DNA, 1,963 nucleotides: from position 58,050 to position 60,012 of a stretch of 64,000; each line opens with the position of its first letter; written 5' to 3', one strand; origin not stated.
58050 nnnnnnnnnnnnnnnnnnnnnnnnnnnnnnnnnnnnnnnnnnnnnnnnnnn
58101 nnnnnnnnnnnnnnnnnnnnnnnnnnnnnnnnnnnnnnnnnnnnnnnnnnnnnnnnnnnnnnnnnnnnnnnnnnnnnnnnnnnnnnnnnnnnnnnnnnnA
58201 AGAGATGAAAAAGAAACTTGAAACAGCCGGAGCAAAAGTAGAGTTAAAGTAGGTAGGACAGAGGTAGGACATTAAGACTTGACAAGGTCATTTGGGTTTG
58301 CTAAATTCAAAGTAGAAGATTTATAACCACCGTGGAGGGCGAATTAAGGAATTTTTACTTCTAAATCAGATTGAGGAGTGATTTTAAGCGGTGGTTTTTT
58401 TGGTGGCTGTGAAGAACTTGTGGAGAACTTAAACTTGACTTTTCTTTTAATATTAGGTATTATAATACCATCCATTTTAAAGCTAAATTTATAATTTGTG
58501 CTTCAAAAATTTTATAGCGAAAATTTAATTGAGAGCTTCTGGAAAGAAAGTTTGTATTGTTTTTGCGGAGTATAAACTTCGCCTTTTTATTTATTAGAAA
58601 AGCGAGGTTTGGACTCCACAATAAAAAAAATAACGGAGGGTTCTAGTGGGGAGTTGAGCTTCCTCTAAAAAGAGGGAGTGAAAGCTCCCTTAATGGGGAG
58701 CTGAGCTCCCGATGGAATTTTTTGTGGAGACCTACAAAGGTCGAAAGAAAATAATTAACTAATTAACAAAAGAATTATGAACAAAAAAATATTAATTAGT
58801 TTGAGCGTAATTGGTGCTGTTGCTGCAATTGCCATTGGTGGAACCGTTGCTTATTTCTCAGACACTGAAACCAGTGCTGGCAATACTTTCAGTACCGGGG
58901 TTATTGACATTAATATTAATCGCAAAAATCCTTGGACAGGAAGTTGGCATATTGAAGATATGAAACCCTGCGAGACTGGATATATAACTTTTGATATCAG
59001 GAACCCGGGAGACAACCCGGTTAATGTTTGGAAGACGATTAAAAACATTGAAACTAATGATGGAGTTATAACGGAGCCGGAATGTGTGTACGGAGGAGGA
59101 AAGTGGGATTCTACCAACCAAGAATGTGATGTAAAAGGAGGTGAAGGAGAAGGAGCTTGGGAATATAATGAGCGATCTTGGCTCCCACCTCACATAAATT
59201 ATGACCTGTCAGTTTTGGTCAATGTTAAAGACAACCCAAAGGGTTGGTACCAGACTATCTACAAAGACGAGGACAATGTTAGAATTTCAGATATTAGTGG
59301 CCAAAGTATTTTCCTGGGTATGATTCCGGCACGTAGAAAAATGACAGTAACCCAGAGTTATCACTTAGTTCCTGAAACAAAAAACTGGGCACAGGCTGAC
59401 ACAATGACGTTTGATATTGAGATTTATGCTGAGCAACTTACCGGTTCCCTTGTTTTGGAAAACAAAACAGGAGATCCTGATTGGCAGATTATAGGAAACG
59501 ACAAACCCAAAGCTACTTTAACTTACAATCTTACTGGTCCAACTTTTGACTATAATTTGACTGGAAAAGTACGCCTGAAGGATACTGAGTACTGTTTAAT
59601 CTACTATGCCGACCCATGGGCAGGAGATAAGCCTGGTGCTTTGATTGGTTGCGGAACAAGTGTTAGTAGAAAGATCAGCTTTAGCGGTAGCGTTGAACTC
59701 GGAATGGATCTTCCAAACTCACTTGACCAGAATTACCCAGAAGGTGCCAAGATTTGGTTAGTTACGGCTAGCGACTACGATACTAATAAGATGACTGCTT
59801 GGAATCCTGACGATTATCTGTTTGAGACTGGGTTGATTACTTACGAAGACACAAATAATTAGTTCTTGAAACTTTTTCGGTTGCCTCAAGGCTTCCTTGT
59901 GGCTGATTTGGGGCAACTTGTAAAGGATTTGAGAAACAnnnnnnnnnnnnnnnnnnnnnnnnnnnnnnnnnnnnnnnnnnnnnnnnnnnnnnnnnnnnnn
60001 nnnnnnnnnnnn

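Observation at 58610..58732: Triple GGGAG/CTCCC hairpin array enclosed by a long-range stem in the leader of the TasA-like operon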

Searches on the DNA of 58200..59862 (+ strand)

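Call 4: search_rna_families(source=window, start=58200, end=58850, threshold=evalue, max_evalue=10, show_alignments=3)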
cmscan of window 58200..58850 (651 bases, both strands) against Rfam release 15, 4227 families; matches with E-value up to 10: 17.
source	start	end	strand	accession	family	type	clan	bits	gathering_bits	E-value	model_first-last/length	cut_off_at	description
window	58554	58630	-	RF04239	mir-4679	Gene; miRNA;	-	30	88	0.0012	1-75/75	no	mir-4679 microRNA precursor family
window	58554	58630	+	RF04239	mir-4679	Gene; miRNA;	-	29.8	88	0.0013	1-75/75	no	mir-4679 microRNA precursor family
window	58555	58631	-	RF00972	mir-651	Gene; miRNA;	-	24.4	106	0.02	1-86/86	no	mir-651 microRNA precursor family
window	58554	58633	-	RF03303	mir-973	Gene; miRNA;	-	22.8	63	0.089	1-84/84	no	mir-973 microRNA precursor family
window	58676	58759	+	RF02958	drum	Gene; sRNA;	-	18.4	43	0.58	1-112/112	no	drum RNA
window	58567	58617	+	RF03940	MIR9563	Gene; miRNA;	-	18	90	1.5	1-127/127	no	MIR9563 microRNA precursor family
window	58564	58620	+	RF04209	MIR7533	Gene; miRNA;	-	17.9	230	0.42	1-249/249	no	MIR7533 microRNA precursor family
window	58551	58634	-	RF01028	mir-633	Gene; miRNA;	-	17.1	90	2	1-85/85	no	mir-633 microRNA precursor family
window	58556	58631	+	RF03303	mir-973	Gene; miRNA;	-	16.3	63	4.7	1-84/84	no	mir-973 microRNA precursor family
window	58613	58663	-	RF03060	uup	Cis-reg;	-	15.5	36.8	3.4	1-48/48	no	uup RNA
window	58558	58626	+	RF04186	mir-278_2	Gene; miRNA;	-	15.5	70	3.7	1-79/79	no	mir-278_2 microRNA precursor family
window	58580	58604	-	RF01078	PK-PYVV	Cis-reg;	-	15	65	6.5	1-58/58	no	3'-terminal pseudoknot in PYVV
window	58499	58631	-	RF00618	U4atac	Gene; snRNA; splicing;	CL00007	14.9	53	5.4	1-132/132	no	U4atac minor spliceosomal RNA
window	58666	58751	+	RF02937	Clostridiales-2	Gene; sRNA;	-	14.5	58.6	1.8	1-82/82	no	Clostridiales-2 RNA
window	58566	58618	+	RF04207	MIR5048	Gene; miRNA;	-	11.7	160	2.7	1-356/356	no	MIR5048 microRNA precursor family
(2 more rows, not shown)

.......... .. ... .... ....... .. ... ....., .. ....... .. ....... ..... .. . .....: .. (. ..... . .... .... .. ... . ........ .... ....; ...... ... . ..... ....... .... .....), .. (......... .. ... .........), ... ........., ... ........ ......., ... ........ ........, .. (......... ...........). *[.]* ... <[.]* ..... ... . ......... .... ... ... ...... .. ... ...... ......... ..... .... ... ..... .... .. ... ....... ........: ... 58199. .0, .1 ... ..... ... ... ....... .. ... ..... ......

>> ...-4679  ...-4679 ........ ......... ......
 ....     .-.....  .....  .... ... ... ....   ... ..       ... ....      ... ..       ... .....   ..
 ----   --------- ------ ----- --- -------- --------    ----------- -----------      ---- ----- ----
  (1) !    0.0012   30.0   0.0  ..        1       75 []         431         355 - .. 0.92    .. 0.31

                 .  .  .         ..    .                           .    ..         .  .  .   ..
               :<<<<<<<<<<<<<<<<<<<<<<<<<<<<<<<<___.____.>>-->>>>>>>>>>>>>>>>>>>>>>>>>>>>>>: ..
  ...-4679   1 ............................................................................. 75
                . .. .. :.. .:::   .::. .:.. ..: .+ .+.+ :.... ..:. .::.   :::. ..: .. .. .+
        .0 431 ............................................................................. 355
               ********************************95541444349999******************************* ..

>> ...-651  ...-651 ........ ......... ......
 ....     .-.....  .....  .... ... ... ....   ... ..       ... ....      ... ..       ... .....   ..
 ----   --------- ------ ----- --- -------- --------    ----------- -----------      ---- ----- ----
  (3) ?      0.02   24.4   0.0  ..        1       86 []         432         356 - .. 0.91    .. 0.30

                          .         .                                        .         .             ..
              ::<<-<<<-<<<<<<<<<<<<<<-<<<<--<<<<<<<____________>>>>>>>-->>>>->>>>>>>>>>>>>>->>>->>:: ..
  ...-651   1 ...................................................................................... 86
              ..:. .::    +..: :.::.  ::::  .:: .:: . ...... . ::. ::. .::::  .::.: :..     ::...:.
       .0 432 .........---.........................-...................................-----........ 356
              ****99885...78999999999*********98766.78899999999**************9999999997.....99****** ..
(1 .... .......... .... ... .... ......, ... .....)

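Call 20: search_rna_families(sources=[L001, L007, L008, L010, L011, L012, L015, L021, L022, L024, L025, L013, L019, L027, L031, L030, L033, L036, L039, L016], threshold=gathering)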
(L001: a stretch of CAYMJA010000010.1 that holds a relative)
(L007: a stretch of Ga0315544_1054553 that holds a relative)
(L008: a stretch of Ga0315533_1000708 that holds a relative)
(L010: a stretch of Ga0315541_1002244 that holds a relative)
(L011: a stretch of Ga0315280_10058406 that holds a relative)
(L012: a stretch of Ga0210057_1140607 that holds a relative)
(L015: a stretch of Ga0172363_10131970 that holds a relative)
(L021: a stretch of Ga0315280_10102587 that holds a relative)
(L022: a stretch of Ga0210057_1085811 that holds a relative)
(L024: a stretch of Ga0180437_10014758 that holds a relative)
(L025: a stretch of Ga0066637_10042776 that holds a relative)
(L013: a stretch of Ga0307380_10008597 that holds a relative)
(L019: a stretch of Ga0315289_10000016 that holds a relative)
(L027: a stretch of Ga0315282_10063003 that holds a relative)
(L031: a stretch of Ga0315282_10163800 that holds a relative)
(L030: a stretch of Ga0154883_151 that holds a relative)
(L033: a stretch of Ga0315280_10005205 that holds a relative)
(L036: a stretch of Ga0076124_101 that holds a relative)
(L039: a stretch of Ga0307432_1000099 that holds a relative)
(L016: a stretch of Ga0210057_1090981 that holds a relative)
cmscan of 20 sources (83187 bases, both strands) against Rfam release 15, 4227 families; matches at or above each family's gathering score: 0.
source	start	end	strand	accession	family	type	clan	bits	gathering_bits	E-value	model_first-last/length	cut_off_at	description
